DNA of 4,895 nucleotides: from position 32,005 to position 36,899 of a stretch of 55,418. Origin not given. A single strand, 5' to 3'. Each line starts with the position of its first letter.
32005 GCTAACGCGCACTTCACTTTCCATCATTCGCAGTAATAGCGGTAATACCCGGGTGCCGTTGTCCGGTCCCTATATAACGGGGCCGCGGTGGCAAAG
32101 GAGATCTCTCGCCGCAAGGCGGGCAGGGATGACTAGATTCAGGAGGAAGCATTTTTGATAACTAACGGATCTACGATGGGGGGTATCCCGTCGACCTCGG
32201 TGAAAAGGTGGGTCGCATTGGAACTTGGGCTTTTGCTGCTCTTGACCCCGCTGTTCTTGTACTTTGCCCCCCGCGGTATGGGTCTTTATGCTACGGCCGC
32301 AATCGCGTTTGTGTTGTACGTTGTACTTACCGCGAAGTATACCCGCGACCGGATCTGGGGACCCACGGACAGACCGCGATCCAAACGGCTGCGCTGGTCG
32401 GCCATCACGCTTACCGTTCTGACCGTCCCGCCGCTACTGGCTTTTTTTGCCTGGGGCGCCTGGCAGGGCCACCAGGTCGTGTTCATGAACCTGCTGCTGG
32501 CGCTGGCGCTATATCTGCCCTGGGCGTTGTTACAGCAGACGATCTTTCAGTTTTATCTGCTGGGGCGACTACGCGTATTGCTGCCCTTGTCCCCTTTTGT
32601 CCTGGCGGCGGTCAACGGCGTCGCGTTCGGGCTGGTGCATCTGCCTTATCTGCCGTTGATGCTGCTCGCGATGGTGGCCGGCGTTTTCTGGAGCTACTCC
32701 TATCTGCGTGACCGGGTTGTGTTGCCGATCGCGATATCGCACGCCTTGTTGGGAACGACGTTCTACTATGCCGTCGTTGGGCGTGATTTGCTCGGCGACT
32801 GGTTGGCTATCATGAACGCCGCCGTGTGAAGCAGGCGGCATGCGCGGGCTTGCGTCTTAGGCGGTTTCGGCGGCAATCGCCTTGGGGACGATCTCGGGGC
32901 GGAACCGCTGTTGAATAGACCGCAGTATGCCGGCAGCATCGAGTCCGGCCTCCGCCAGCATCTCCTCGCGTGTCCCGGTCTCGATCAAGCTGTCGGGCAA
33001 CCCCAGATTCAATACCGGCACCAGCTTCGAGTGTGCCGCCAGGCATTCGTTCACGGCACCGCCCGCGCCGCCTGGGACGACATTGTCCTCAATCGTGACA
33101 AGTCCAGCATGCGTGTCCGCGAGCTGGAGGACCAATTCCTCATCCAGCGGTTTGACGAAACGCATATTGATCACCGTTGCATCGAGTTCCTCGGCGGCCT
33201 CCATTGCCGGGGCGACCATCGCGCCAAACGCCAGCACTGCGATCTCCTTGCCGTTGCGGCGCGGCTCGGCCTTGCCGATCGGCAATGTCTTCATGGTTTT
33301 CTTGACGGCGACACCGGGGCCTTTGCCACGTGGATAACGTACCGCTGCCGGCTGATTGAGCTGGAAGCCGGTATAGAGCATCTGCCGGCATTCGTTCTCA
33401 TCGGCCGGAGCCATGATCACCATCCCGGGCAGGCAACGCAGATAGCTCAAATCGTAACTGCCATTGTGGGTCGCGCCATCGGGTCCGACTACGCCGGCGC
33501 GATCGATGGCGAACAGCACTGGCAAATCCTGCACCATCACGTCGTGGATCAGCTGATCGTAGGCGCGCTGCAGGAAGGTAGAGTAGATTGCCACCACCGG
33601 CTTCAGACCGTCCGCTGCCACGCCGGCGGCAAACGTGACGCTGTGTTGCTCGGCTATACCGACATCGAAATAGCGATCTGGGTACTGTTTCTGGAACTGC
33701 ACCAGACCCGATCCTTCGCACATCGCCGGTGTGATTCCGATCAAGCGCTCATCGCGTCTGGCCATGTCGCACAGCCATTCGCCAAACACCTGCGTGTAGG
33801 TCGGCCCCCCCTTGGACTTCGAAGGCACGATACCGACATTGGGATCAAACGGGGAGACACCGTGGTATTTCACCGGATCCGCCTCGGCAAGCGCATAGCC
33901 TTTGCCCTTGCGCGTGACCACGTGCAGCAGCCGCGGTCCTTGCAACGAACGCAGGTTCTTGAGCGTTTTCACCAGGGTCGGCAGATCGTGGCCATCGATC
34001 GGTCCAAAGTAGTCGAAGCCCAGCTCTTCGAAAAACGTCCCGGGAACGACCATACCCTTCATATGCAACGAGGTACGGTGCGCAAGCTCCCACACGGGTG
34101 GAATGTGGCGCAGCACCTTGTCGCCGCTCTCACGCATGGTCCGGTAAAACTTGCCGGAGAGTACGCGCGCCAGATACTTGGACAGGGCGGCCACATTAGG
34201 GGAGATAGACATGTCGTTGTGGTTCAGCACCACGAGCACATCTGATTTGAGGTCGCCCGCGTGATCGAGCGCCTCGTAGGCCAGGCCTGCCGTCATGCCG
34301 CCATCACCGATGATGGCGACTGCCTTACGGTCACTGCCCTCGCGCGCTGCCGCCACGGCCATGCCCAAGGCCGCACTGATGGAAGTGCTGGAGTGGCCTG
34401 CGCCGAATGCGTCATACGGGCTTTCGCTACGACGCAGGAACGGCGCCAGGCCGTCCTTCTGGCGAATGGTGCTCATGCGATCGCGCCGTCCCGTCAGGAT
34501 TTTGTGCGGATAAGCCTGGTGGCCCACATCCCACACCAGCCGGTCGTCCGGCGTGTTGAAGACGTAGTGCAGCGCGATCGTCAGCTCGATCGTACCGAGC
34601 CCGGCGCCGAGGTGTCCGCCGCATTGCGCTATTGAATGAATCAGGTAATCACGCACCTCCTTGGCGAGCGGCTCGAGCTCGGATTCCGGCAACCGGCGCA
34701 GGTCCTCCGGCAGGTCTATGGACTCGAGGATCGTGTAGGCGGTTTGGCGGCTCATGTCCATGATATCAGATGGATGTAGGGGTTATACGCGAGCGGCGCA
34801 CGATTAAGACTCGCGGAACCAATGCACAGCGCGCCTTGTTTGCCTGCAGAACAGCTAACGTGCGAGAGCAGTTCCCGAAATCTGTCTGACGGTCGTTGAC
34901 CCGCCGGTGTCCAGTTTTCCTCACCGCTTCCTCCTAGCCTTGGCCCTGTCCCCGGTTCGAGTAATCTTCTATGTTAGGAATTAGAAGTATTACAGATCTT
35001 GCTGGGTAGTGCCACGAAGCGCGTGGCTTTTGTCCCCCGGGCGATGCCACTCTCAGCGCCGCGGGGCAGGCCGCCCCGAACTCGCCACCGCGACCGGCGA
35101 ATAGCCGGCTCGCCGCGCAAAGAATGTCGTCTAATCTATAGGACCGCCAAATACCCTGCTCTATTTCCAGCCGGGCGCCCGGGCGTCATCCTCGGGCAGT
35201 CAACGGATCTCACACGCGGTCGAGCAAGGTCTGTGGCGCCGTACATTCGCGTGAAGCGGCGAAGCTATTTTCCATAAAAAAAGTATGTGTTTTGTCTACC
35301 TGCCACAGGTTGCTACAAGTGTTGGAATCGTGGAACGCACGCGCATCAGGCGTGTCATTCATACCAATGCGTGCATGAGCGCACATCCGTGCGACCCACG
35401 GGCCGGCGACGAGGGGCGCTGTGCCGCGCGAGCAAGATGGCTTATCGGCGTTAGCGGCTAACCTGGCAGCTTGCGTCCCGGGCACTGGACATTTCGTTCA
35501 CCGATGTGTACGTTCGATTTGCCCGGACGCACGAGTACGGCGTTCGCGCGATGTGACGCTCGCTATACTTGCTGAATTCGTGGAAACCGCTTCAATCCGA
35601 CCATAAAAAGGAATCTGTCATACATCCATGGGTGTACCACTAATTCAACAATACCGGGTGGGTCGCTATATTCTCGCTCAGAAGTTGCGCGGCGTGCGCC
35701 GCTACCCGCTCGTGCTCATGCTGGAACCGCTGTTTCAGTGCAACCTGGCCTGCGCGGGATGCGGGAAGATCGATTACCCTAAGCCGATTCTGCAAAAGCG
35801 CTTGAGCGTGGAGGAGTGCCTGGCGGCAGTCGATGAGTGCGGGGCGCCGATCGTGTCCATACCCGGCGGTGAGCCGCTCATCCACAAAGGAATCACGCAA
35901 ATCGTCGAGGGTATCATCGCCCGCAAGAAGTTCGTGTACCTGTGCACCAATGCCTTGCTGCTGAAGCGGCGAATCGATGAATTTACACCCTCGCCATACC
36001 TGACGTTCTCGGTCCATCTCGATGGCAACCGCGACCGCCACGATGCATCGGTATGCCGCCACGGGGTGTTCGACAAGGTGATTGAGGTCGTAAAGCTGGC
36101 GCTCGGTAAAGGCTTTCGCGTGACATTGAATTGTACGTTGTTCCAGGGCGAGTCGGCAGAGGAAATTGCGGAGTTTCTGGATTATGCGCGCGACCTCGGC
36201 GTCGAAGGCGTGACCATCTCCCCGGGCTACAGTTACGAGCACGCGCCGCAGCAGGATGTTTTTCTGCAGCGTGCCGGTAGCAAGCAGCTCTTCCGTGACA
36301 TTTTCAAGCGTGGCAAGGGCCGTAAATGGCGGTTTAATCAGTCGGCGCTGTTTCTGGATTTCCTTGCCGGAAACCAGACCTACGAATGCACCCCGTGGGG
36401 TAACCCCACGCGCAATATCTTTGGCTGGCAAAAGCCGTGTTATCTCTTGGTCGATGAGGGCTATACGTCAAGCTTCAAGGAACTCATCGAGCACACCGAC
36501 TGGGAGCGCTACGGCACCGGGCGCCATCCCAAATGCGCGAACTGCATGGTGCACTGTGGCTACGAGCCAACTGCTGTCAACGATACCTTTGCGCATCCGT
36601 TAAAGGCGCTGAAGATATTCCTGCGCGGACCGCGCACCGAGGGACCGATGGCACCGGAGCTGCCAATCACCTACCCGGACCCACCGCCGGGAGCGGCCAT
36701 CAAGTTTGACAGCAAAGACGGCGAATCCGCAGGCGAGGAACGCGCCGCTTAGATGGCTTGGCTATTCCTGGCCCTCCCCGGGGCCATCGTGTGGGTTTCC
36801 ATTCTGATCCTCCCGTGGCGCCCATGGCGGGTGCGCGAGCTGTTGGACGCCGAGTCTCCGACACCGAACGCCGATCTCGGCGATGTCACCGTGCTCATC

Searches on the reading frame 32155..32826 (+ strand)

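Call 48: search_protein_families(library=pfam, proteins=[window:32155-32826:+], max_evalue=0.0001)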
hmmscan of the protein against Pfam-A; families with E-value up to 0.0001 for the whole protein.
window:32155-32826:+ (224 aa): 1 family
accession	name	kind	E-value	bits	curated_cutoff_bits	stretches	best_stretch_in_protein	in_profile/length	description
PF02517.21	Rce1-like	-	5.8e-09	36.6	22.4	1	112-199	4-90/93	Type II CAAX prenyl endopeptidase Rce1-like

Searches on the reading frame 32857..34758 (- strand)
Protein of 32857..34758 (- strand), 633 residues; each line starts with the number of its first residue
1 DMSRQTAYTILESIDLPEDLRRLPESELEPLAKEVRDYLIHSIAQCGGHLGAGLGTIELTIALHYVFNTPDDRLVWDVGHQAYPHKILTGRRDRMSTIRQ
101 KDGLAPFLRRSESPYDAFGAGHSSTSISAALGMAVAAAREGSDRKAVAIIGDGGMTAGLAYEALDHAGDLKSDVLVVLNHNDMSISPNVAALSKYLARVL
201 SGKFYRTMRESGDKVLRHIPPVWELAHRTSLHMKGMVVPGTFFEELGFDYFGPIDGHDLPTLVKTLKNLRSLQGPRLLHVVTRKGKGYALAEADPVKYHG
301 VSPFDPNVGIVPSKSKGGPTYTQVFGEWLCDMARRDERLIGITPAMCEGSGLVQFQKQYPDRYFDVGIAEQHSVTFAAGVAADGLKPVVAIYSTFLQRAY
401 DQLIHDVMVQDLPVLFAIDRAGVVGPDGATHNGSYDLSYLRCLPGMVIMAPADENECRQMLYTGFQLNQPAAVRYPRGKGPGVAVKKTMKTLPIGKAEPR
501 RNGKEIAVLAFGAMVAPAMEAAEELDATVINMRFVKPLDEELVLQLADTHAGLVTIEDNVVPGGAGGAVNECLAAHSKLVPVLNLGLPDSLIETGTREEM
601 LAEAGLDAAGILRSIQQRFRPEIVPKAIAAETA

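Call 6: search_protein_families(library=pfam, proteins=[window:32857-34758:-], max_evalue=0.01)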
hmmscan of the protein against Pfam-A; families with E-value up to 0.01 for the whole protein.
window:32857-34758:- (633 aa): 6 families
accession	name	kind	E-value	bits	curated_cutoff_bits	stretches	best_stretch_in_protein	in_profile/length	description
PF13292.11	DXP_synthase_N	-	7.5e-119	396.5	21.2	1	11-282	1-274/274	1-deoxy-D-xylulose-5-phosphate synthase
PF02779.29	Transket_pyr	-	8.4e-45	153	27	1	319-479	3-171/174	Transketolase, pyrimidine binding domain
PF02780.25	Transketolase_C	-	5.6e-28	97.8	25.9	1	495-611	1-124/124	Transketolase, C-terminal domain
PF02775.26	TPP_enzyme_C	-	1.1e-05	25.8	21.9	1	115-182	22-83/151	Thiamine pyrophosphate enzyme, C-terminal TPP binding domain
PF00676.26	E1_dh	-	2.1e-05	24.1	22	1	123-189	103-169/300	Dehydrogenase E1 component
PF00456.26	Transketolase_N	-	0.00058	19.4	22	1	141-190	142-192/334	Transketolase, thiamine diphosphate binding domain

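Call 7: search_protein_families(library=ncbifam, proteins=[window:32857-34758:-], max_evalue=0.01)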
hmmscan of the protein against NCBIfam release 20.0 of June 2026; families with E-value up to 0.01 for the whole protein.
window:32857-34758:- (633 aa): 12 families
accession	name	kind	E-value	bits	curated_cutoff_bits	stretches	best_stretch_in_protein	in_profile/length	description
TIGR00204.1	dxs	equivalog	7.5e-271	900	465.95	1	13-617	3-613/616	1-deoxy-D-xylulose-5-phosphate synthase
NF003933.0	PRK05444.2-2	equivalog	1.7e-168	561.9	395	1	7-619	4-605/606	1-deoxy-D-xylulose-5-phosphate synthase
NF008968.0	PRK12315.1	subfamily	2.2e-144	481.9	510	2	241-617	202-579/582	1-deoxy-D-xylulose-5-phosphate synthase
NF004559.0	PRK05899.2-5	equivalog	6.1e-57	193.2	488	2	323-617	322-622/627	transketolase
NF004556.0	PRK05899.2-2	equivalog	1.7e-30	105.9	575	2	324-618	327-637/639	transketolase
NF006667.0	PRK09212.1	subfamily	3.3e-19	69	321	1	358-573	48-276/327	pyruvate dehydrogenase complex E1 component subunit beta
TIGR00232.1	tktlase_bact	equivalog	2.8e-17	62.4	682.25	2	354-535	389-572/654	transketolase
NF004558.0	PRK05899.2-4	equivalog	1.9e-15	56.3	788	2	354-546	384-578/651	transketolase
NF008854.0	PRK11892.1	equivalog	8.8e-15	54.3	454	1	360-570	188-412/464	pyruvate dehydrogenase complex E1 component subunit beta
TIGR03181.1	PDH_E1_alph_x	equivalog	2.6e-09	36.4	411.35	1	125-190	126-191/341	pyruvate dehydrogenase (acetyl-transferring) E1 component subunit alpha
TIGR03182.1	PDH_E1_alph_y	equivalog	2.9e-05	23.1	393.85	1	121-190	110-179/315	pyruvate dehydrogenase (acetyl-transferring) E1 component subunit alpha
NF005470.0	PRK07064.1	equivalog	0.0066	15.5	495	0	125-180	407-461/552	thiamine pyrophosphate-binding protein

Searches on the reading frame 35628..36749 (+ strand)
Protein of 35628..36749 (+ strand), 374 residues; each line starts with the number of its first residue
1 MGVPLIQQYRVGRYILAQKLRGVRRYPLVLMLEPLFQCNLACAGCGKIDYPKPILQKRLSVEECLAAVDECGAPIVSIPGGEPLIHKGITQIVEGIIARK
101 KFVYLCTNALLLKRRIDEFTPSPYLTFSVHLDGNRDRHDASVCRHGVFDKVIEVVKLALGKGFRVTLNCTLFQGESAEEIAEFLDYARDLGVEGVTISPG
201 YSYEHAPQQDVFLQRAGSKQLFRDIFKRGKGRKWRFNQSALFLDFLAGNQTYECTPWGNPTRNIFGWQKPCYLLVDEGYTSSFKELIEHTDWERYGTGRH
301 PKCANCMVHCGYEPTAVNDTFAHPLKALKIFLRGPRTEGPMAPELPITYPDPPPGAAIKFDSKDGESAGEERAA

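Call 6: search_protein_families(library=pfam, proteins=[window:35628-36749:+], max_evalue=0.01)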
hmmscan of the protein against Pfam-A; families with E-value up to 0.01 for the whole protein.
window:35628-36749:+ (374 aa): 2 families
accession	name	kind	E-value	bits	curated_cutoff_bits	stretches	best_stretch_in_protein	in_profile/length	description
PF11946.13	DUF3463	-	3.3e-62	208.7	31.3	1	195-329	1-133/134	Domain of unknown function (DUF3463)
PF04055.27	Radical_SAM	-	3e-21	76.7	29.5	1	37-186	6-165/166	Radical SAM superfamily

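Call 7: search_protein_families(library=ncbifam, proteins=[window:35628-36749:+], max_evalue=0.01)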
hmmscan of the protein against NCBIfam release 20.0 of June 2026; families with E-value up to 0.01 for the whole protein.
window:35628-36749:+ (374 aa): 47 families (the best 25 are shown)
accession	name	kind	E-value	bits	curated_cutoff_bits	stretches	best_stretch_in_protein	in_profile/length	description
TIGR03470.1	HpnH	equivalog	6e-169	561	225.05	1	1-319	1-318/318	adenosyl-hopene transferase HpnH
TIGR03961.1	rSAM_PTO1314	hypoth_equivalog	2.3e-22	79.8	306.05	1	19-316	14-308/332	PTO1314 family radical SAM protein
TIGR02666.1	moaA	equivalog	1.1e-16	60.8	284.05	1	37-192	19-185/336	GTP 3',8-cyclase MoaA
TIGR02668.1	moaA_archaeal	equivalog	5.2e-14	51.9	325.25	1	37-189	19-175/303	GTP 3',8-cyclase MoaA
NF049973.1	radical_Rv1681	equivalog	1.8e-13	50.2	380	1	31-192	75-239/326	Rv1681 family radical SAM protein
TIGR04051.1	rSAM_NirJ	equivalog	4.6e-13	48.9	515.45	1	35-198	9-174/354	heme d1 biosynthesis radical SAM protein NirJ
TIGR04053.2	TIGR04053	equivalog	3.6e-12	46.2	395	1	25-193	5-179/366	TIGR04053 family radical SAM/SPASM domain-containing protein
NF001199.0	PRK00164.2-1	equivalog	7.2e-11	41.8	231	1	37-191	21-179/308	GTP 3',8-cyclase MoaA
TIGR03962.1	mycofact_rSAM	equivalog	8.6e-11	41.6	265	1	25-192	9-178/339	mycofactocin radical SAM maturase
TIGR04347.1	pseudo_SAM_Halo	equivalog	9e-11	41.6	525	1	32-197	42-209/390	TIGR04347 family pseudo-SAM/SPASM protein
TIGR04545.1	rSAM_ahbD_hemeb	equivalog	3.4e-10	39.9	500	1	36-194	8-169/339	heme b synthase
TIGR04133.1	rSAM_w_lipo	hypoth_equivalog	5.9e-10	38.6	425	1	29-206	25-208/350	TIGR04133 family radical SAM/SPASM protein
TIGR04054.1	rSAM_NirJ1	equivalog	2.6e-09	36.2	650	1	37-185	45-195/387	putative heme d1 biosynthesis radical SAM protein NirJ1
TIGR03913.1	rad_SAM_trio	equivalog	5.3e-09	35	591.75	1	12-195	5-187/477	GDL motif peptide-associated radical SAM/SPASM maturase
TIGR04546.1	rSAM_ahbC_deAc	equivalog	1.2e-08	34.2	650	1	37-192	48-205/390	12,18-didecarboxysiroheme deacetylase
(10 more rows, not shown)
